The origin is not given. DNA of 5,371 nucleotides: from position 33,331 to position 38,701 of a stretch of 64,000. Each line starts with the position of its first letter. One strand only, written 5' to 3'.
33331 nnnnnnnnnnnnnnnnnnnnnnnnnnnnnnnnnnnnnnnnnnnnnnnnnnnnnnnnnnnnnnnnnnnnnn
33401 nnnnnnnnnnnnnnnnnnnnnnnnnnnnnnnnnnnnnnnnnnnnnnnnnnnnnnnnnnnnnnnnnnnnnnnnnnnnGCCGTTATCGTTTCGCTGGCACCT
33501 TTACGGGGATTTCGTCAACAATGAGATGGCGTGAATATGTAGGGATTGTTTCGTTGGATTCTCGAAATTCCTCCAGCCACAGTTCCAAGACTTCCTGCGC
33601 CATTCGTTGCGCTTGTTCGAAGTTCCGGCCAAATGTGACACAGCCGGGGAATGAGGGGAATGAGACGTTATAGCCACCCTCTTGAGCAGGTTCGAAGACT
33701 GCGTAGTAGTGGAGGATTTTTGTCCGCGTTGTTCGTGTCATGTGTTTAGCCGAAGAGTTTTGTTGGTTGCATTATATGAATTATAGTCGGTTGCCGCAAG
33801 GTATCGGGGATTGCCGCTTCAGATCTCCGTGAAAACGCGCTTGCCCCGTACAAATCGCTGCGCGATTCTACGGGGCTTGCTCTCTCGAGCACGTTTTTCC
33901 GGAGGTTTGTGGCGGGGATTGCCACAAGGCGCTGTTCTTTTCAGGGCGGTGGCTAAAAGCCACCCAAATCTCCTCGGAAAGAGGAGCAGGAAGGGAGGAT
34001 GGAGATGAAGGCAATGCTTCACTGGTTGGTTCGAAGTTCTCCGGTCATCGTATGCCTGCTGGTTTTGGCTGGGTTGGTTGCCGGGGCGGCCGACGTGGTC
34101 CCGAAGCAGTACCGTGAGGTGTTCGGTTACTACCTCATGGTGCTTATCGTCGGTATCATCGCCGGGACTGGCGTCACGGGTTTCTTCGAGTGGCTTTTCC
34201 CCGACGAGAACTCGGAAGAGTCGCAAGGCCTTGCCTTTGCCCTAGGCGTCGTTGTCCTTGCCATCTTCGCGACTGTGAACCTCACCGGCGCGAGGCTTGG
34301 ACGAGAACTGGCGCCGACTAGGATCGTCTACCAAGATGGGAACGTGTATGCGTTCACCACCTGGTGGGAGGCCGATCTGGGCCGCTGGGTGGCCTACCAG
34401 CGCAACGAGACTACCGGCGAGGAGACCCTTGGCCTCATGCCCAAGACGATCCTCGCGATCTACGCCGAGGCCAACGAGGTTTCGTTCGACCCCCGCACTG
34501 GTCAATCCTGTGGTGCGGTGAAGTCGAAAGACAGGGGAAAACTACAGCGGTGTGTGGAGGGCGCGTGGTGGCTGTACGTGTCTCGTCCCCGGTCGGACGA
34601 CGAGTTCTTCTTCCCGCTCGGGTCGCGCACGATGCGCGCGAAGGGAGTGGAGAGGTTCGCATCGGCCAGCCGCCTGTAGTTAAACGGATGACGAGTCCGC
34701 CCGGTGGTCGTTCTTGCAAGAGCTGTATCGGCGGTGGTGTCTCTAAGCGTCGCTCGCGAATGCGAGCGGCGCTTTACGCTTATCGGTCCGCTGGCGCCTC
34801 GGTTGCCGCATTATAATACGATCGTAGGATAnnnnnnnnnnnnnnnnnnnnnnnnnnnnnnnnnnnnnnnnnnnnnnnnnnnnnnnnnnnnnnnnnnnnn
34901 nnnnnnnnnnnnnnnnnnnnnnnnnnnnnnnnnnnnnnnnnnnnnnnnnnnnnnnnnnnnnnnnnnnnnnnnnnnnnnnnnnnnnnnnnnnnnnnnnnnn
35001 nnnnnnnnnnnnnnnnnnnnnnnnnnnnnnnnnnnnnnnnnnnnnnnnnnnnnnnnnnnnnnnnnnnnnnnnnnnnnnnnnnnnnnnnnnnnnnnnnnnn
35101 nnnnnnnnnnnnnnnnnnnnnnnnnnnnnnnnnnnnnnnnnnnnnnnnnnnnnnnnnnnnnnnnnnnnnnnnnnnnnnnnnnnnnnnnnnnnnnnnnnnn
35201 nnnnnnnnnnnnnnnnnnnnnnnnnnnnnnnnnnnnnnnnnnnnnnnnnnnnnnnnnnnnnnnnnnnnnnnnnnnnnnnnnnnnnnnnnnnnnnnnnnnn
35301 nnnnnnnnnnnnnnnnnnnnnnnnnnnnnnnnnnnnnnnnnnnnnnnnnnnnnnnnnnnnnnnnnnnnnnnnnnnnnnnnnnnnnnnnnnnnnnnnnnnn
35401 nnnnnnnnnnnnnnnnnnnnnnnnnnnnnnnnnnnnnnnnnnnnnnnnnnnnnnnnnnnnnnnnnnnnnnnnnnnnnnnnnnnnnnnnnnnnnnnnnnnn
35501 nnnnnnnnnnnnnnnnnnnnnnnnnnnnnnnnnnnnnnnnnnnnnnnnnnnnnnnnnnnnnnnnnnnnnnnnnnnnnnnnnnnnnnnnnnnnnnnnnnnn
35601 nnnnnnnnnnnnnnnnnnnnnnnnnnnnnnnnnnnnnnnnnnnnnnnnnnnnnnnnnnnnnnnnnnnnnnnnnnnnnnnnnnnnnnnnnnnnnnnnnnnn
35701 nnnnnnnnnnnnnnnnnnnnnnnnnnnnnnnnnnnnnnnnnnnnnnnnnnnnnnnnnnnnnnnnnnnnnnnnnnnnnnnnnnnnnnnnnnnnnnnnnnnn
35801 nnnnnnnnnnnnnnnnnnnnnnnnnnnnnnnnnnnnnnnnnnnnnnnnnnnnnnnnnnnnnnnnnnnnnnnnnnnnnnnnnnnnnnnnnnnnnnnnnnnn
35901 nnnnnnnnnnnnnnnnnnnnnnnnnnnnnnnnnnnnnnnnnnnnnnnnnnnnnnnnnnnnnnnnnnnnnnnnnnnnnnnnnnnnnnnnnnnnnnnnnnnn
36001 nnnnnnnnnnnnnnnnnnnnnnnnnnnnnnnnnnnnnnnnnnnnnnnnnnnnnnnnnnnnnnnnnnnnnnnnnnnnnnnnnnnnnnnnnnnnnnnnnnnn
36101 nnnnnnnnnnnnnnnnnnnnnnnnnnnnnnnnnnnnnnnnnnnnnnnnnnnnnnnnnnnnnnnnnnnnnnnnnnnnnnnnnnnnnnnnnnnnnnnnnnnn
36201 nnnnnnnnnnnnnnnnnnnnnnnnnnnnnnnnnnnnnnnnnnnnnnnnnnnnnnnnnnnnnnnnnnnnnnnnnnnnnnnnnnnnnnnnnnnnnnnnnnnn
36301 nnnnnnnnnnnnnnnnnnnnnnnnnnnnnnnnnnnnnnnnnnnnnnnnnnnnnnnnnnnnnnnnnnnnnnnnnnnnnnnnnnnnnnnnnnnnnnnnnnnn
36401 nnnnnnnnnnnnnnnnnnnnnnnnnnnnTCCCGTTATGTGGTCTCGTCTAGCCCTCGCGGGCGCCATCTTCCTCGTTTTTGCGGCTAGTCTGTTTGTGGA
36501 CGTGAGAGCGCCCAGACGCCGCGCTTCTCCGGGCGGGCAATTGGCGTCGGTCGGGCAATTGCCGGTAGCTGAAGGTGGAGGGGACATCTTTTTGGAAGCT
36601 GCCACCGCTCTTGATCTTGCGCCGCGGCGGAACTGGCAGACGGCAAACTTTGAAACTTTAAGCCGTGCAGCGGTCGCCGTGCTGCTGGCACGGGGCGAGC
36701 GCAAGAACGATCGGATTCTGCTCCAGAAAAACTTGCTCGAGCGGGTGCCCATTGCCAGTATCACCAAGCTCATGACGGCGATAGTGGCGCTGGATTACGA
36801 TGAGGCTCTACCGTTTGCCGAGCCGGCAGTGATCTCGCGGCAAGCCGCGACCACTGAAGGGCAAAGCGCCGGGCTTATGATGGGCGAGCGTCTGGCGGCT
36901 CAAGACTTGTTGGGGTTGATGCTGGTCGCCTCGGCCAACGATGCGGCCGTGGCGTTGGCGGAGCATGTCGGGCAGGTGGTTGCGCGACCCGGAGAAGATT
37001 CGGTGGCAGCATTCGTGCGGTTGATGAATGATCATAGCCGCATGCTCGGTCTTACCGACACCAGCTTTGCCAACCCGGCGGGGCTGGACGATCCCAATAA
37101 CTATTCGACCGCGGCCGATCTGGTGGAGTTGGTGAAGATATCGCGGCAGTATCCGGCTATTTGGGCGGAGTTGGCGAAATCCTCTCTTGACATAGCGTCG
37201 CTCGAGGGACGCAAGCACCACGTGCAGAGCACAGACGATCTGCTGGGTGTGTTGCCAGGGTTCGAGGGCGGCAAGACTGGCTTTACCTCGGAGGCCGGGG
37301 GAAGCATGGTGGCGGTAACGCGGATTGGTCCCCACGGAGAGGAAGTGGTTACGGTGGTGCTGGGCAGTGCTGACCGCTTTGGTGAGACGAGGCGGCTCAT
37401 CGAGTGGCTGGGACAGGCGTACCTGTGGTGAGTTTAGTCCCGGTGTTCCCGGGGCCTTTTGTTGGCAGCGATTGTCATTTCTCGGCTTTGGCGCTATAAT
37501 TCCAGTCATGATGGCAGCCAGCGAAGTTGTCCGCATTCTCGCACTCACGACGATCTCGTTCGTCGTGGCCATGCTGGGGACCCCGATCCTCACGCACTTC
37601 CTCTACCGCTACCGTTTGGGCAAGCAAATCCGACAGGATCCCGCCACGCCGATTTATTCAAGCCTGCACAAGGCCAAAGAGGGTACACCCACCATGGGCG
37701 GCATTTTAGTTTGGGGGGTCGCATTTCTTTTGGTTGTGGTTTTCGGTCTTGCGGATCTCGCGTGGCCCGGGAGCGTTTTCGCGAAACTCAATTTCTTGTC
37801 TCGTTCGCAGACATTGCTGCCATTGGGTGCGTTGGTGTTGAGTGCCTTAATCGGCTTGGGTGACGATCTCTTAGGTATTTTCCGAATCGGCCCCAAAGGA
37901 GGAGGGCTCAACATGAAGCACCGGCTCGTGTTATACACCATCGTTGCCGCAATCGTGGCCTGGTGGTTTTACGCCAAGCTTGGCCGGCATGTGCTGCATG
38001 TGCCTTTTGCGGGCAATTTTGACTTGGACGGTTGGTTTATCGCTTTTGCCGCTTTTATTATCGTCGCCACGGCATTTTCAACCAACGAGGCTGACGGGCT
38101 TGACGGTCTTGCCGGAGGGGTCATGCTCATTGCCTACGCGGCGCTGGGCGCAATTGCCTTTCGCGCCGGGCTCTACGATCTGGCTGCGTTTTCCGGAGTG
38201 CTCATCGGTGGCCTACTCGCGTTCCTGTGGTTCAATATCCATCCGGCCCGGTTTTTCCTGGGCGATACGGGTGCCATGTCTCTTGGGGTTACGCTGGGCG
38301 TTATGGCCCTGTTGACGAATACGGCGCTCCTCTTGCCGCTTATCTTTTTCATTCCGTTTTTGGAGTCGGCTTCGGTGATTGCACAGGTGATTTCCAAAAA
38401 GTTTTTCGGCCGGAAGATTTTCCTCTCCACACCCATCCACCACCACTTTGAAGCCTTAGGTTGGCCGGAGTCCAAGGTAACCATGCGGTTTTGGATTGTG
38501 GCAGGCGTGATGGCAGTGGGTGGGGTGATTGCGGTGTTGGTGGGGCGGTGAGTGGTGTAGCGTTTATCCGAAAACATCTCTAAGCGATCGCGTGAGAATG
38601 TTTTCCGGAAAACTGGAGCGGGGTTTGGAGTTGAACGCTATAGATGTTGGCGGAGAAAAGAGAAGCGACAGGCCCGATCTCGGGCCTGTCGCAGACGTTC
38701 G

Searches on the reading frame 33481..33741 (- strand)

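Call 107: search_protein_families(library=pfam, proteins=[window:33481-33741:-], max_evalue=0.01)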
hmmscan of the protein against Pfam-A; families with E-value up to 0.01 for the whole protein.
window:33481-33741:- (86 aa): 2 families
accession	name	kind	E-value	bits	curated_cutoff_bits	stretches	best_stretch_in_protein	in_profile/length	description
PF15919.11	HicB_lk_antitox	-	8.8e-11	42.5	27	1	12-70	1-59/123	HicB_like antitoxin of bacterial toxin-antitoxin system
PF21748.3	UPF0150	-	6.8e-06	26.4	27.3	1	14-56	10-53/64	UPF0150-like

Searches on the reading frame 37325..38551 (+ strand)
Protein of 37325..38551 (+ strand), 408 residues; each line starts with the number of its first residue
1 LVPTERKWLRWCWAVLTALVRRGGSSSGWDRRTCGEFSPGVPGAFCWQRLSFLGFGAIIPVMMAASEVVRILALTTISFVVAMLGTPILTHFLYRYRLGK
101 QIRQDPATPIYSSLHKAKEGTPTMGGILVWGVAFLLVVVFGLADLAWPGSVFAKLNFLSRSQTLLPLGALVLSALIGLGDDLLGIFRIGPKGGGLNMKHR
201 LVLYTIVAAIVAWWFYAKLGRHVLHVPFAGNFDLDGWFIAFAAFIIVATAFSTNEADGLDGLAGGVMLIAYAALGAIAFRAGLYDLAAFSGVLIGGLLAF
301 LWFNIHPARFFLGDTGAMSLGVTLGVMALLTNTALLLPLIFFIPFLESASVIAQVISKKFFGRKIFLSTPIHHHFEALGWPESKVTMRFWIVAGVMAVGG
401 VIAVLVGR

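Call 4: search_protein_families(library=pfam, proteins=[window:37325-38551:+], max_evalue=0.1)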
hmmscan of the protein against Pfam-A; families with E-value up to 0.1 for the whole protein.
window:37325-38551:+ (408 aa): 2 families
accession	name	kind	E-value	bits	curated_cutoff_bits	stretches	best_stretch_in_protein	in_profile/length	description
PF00953.26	Glycos_transf_4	-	3.4e-28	99.1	27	1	167-330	5-158/160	Glycosyl transferase family 4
PF10555.14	MraY_sig1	-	0.00041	20.1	20.1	1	118-128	1-11/13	Phospho-N-acetylmuramoyl-pentapeptide-transferase signature 1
